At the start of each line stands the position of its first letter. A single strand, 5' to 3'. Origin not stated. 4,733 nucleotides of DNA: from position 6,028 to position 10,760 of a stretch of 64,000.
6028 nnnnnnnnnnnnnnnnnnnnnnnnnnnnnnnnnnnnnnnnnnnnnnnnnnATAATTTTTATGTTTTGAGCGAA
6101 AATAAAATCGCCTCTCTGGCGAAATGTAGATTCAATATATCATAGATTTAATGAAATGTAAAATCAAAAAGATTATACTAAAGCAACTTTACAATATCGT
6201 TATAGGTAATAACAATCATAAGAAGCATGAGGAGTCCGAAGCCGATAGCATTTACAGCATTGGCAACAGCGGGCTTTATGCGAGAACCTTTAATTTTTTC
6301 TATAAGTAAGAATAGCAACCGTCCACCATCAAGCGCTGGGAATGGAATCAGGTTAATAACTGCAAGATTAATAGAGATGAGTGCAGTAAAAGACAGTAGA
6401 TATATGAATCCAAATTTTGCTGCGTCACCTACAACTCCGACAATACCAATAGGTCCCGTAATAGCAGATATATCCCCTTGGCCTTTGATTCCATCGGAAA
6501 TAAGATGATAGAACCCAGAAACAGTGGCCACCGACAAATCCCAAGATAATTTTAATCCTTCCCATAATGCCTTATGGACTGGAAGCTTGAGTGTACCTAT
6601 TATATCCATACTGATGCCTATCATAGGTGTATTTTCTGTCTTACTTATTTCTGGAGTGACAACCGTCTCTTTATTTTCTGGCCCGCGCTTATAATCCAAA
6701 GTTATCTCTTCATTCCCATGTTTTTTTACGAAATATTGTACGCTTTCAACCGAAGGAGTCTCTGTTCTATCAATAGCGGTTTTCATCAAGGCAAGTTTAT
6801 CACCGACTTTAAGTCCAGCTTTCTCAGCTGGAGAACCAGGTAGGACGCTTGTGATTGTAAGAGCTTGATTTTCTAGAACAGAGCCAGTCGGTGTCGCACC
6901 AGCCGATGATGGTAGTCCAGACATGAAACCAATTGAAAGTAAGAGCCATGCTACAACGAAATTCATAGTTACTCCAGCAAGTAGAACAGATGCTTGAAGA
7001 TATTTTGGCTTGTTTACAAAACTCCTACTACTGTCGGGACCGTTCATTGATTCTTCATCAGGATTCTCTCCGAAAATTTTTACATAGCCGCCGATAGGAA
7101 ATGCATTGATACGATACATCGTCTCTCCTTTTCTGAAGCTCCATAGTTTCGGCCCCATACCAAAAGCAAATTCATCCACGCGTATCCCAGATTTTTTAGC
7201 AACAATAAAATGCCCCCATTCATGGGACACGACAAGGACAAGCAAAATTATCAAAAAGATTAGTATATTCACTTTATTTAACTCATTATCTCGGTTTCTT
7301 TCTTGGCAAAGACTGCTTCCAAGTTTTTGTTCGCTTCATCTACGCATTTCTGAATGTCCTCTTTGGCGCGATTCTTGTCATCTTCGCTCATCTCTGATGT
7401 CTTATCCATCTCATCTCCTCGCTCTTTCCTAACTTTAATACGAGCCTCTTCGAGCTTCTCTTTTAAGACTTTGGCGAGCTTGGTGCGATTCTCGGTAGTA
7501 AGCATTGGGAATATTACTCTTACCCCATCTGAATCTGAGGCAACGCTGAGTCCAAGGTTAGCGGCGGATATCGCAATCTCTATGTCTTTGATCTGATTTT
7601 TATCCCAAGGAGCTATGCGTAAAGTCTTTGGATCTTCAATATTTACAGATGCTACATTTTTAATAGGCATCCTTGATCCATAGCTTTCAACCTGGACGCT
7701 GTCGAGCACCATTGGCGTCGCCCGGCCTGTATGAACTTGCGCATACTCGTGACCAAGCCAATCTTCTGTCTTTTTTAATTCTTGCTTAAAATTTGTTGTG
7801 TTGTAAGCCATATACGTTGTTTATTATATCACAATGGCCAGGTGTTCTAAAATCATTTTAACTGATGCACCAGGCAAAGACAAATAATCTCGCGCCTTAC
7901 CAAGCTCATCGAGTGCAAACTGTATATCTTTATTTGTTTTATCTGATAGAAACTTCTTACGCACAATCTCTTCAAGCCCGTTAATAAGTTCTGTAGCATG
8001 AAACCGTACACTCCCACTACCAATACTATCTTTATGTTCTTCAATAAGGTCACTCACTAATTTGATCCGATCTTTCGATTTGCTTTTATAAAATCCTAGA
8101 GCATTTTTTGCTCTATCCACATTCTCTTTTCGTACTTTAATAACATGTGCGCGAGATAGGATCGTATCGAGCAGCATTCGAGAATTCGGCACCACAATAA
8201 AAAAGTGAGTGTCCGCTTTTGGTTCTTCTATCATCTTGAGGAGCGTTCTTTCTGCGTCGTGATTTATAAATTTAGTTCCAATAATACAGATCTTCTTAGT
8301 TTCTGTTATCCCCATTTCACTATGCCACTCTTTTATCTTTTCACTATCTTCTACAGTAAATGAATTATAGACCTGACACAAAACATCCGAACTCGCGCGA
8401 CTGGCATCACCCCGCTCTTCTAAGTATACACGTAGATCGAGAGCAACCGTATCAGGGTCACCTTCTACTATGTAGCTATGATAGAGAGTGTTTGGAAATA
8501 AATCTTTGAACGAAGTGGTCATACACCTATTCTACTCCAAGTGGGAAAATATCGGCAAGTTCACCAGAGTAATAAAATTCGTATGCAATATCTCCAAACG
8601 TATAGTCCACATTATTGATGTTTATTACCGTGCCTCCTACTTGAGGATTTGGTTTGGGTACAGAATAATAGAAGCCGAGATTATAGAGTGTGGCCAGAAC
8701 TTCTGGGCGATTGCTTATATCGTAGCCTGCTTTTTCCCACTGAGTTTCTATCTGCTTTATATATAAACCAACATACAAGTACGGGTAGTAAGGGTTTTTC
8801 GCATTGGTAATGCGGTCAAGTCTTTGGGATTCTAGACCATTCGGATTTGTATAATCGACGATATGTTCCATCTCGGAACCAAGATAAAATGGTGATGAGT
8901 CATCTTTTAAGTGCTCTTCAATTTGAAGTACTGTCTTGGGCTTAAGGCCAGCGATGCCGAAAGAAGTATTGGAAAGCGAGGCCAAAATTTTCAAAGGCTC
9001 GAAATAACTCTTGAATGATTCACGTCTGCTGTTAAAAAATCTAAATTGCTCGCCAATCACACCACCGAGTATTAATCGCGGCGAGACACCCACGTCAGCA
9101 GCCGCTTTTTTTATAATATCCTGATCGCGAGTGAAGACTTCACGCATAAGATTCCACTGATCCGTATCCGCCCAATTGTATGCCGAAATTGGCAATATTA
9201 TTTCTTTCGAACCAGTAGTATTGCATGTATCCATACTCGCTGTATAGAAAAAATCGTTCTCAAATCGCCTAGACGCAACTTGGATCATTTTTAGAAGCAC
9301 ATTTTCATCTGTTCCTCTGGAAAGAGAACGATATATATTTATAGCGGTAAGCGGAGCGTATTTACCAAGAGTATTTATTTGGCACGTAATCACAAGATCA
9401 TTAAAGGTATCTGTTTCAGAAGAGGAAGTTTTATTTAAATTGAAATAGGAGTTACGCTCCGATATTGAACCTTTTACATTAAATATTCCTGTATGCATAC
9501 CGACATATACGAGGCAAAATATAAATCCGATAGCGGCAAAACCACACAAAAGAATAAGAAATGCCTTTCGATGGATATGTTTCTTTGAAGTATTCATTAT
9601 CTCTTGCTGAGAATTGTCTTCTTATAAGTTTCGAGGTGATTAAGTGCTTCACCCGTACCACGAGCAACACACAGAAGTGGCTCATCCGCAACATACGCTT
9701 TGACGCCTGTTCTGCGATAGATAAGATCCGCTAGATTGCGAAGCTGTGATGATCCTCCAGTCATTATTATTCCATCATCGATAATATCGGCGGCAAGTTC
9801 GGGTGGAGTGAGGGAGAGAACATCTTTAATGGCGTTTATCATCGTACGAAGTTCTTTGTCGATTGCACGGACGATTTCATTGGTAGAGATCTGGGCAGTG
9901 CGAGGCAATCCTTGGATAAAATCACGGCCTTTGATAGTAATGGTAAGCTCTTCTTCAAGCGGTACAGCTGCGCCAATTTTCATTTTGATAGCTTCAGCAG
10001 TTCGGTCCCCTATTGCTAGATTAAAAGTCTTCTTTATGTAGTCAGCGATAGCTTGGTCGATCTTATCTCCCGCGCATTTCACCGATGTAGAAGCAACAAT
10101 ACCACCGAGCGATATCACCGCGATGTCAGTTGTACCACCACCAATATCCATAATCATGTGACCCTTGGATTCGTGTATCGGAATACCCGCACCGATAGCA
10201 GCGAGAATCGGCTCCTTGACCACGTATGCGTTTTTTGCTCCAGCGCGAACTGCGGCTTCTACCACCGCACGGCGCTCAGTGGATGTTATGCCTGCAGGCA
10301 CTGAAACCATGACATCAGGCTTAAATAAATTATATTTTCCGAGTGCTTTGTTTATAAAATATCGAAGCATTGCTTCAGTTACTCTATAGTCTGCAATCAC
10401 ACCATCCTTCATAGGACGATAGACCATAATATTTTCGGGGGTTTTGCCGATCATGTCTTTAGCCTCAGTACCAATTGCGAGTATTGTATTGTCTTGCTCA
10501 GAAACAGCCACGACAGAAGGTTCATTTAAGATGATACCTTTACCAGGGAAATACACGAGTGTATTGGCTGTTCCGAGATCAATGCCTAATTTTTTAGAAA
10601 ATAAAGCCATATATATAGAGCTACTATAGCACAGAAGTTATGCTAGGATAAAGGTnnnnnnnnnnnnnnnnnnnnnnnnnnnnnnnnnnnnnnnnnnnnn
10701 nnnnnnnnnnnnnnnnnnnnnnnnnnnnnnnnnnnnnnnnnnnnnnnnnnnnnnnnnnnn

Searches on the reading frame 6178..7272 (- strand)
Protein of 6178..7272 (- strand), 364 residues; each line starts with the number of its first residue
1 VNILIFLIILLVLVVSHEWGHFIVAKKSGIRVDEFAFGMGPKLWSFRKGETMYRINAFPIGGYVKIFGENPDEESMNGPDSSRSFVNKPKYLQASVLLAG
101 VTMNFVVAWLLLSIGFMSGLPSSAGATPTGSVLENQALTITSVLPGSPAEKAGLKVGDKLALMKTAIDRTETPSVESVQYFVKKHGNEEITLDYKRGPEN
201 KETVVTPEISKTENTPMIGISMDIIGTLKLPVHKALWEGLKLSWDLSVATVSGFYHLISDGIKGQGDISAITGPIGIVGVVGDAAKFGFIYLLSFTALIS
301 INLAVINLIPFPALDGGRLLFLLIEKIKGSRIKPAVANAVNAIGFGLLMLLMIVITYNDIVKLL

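Call 43: search_protein_families(library=pfam, proteins=[window:6178-7272:-], max_evalue=0.0001)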
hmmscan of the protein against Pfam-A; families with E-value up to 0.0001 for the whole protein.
window:6178-7272:- (364 aa): 3 families
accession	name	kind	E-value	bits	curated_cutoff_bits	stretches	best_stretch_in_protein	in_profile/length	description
PF02163.28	Peptidase_M50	-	8.6e-58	195.7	27.2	1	6-351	2-221/221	Peptidase family M50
PF17820.7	PDZ_6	-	3.3e-09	36.8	27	1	139-196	1-54/54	PDZ domain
PF00595.29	PDZ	-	8.5e-06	26.5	23.2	1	122-192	10-78/81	PDZ domain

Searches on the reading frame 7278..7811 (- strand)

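Call 75: search_protein_families(library=pfam, proteins=[window:7278-7811:-], max_evalue=0.001)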
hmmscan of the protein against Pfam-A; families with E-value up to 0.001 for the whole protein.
window:7278-7811:- (177 aa): 1 family
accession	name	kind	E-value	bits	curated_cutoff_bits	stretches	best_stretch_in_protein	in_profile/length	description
PF01765.24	RRF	-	3.2e-47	160.8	29.7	1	21-176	3-164/164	Ribosome recycling factor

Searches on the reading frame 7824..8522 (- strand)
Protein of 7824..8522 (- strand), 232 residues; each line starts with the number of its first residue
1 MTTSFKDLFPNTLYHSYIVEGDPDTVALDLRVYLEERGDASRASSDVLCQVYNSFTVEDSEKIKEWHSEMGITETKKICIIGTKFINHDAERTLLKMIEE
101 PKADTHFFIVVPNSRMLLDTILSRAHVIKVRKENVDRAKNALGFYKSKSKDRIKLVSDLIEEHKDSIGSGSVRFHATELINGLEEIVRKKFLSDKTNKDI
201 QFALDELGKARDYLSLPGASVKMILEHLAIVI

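Call 75: search_protein_families(library=pfam, proteins=[window:7824-8522:-], max_evalue=0.001)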
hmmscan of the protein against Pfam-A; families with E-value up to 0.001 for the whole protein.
window:7824-8522:- (232 aa): 1 family
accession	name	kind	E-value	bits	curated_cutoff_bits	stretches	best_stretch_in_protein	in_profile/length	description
PF13177.12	DNA_pol3_delta2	-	3.9e-14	53.4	27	1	53-132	79-159/161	DNA polymerase III, delta subunit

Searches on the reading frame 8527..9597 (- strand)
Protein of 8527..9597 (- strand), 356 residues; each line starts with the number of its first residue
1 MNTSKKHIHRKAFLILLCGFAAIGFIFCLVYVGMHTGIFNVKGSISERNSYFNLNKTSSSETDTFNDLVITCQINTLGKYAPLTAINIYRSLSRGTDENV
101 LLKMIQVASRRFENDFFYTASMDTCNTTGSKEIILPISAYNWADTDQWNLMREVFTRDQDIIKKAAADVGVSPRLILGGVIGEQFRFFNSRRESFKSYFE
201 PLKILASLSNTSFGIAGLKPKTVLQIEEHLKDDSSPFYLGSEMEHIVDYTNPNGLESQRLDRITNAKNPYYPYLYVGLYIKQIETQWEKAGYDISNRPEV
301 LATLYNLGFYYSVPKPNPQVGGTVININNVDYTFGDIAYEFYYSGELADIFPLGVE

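Call 43: search_protein_families(library=pfam, proteins=[window:8527-9597:-], max_evalue=0.0001)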
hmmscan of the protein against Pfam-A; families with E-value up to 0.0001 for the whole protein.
window:8527-9597:- (356 aa): 1 family
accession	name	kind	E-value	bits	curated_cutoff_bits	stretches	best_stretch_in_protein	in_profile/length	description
PF07182.16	DUF1402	-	1.6e-05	24.7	27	0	267-308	216-258/300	Protein of unknown function (DUF1402)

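Call 107: search_protein_families(library=ncbifam, proteins=[window:8527-9597:-], max_evalue=0.01)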
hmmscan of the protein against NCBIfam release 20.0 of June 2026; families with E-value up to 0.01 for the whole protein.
window:8527-9597:- (356 aa): 0 families

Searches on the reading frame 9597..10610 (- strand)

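Call 43: search_protein_families(library=pfam, proteins=[window:9597-10610:-], max_evalue=0.0001)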
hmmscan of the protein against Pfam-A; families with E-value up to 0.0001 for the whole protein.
window:9597-10610:- (337 aa): 4 families
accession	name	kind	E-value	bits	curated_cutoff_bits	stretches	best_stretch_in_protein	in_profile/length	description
PF06723.19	MreB_Mbl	-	4.2e-136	453.5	27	1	6-330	2-326/327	MreB/Mbl protein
PF00012.26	HSP70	-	1.5e-12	47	20.6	1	99-305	135-354/599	Hsp70 protein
PF00022.25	Actin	-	3.4e-11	42.8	27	1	30-195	30-190/410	Actin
PF14450.12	FtsA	-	6.4e-11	43.2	31.8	1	153-308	2-110/127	Cell division protein FtsA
